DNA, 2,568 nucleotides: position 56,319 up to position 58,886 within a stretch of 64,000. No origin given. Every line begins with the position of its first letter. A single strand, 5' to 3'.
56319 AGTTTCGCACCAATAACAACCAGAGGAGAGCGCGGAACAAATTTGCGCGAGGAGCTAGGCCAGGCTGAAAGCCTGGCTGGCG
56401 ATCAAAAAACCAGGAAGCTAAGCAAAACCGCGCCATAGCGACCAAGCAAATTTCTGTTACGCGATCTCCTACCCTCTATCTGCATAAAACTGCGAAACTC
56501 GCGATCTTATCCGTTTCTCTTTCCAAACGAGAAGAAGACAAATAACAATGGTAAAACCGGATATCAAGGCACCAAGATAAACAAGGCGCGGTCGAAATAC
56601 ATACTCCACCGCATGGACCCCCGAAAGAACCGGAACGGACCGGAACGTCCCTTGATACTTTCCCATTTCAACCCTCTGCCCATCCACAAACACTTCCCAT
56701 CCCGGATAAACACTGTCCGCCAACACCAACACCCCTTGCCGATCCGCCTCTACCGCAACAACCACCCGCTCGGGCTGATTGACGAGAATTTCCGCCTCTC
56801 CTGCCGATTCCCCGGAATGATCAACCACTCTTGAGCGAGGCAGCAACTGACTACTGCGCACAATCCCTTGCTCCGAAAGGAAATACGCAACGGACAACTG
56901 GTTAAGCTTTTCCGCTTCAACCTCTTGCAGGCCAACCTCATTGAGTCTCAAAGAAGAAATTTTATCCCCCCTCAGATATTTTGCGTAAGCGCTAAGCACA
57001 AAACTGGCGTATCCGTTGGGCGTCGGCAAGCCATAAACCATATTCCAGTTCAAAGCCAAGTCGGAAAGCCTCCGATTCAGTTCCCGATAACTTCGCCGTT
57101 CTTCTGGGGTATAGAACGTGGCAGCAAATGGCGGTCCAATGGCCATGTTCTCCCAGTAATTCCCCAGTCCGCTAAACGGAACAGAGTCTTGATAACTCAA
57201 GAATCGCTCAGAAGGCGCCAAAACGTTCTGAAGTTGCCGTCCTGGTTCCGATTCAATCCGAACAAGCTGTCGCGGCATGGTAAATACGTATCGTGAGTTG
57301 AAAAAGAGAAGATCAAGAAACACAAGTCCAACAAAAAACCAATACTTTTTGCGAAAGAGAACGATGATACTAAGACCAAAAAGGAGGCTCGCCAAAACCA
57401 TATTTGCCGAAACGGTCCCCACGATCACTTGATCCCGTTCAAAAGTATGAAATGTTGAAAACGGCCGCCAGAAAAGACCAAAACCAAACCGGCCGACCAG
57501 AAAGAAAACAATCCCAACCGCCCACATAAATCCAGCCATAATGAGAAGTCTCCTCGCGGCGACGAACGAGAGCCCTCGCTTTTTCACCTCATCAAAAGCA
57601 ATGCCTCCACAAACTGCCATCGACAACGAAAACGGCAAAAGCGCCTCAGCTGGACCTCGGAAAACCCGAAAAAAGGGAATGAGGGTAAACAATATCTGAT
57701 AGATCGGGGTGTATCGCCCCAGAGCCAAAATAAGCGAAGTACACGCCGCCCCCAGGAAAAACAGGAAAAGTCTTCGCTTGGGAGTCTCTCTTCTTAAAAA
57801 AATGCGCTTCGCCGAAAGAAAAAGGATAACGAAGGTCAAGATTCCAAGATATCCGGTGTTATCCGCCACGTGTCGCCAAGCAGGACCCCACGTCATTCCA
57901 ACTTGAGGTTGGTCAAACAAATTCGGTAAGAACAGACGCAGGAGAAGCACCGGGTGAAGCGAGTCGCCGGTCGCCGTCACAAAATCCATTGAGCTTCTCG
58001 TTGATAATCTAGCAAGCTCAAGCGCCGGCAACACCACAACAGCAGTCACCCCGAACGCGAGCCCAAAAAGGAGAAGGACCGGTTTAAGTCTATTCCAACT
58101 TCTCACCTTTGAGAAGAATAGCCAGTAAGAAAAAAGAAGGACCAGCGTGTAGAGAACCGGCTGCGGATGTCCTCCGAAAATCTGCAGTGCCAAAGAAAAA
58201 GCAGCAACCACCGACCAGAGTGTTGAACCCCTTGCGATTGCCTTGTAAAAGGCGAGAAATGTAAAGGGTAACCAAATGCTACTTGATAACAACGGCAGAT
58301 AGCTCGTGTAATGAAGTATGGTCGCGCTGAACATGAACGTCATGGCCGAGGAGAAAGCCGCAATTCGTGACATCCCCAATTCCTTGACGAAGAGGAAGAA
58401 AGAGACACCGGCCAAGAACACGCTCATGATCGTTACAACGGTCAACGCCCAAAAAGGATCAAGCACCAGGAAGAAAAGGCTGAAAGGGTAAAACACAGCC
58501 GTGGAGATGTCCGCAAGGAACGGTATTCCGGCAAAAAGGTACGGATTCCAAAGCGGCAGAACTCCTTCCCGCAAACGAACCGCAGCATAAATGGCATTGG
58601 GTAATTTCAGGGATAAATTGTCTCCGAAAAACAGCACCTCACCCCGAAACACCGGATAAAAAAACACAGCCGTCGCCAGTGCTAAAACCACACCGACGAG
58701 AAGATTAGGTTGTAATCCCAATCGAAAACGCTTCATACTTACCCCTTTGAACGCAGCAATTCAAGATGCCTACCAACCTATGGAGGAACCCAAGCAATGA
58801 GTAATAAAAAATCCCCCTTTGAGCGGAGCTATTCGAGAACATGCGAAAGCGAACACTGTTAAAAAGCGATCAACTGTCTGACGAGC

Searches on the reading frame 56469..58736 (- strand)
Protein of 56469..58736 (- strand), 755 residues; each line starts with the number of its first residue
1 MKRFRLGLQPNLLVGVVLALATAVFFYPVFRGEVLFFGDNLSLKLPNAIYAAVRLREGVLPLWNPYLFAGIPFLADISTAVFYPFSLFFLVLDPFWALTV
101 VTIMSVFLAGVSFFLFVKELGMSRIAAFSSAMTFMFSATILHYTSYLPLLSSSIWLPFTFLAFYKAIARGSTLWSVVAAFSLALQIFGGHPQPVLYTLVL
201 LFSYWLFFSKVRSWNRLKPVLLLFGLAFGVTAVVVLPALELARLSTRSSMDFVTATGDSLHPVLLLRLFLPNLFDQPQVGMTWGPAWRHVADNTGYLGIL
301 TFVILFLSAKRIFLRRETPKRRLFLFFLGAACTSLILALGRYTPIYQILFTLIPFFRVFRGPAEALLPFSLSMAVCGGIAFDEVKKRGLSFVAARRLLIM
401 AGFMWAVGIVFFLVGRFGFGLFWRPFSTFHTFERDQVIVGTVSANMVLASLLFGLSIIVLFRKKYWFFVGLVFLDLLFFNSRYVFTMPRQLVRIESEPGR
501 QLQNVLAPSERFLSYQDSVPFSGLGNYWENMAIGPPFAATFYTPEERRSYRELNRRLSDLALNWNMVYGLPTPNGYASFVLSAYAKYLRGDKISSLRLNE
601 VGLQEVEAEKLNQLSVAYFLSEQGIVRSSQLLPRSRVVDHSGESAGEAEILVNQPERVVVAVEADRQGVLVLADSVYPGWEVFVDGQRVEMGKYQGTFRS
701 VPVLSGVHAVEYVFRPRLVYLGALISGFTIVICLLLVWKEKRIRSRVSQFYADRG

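Call 14: search_protein_families(library=pfam, proteins=[window:56469-58736:-])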
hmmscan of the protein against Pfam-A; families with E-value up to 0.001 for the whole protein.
window:56469-58736:- (755 aa): 1 family
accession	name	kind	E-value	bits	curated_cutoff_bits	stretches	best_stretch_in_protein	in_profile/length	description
PF09586.16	YfhO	-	2.3e-09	36.7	28.5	1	657-726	765-835/835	Bacterial membrane protein YfhO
